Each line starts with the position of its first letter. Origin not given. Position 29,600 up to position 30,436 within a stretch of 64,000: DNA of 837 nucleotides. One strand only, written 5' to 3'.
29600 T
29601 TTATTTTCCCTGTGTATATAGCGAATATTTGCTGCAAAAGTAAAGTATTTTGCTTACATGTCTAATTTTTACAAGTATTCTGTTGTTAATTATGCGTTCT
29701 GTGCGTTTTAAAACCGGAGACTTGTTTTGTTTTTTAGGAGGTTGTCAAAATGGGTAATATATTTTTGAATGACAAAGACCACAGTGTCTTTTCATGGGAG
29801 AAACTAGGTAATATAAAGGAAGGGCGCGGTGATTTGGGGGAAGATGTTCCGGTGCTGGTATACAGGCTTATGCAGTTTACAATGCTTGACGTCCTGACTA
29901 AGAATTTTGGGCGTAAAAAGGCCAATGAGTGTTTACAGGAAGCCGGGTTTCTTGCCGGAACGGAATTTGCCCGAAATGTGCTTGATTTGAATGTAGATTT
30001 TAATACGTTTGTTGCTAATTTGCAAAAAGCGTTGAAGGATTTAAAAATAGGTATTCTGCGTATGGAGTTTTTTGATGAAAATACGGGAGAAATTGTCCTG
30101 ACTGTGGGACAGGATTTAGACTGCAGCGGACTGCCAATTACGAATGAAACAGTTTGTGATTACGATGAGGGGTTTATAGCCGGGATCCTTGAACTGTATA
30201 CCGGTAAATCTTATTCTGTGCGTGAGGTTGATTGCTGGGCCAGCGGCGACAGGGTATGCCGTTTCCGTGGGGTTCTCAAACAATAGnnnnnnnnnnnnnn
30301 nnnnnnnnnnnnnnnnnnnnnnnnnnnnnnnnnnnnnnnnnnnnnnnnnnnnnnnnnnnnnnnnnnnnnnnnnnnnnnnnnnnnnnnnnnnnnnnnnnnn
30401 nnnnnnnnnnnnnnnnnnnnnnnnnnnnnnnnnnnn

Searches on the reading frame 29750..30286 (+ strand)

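Call 37: search_protein_families(library=pfam, proteins=[window:29750-30286:+], max_evalue=0.001)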
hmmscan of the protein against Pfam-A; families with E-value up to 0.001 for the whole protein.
window:29750-30286:+ (178 aa): 1 family
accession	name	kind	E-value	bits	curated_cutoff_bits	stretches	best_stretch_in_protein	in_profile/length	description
PF02830.23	V4R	-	4e-16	59.3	31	1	116-174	2-60/62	V4R domain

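Call 92: search_protein_families(library=ncbifam, proteins=[window:29750-30286:+], max_evalue=0.01)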
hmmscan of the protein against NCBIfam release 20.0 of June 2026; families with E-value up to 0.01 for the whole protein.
window:29750-30286:+ (178 aa): 1 family
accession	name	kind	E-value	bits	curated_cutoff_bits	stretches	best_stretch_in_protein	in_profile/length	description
NF053755.1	MsvR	equivalog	9.3e-15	54.9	220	1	61-172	129-234/236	transcriptional factor MsvR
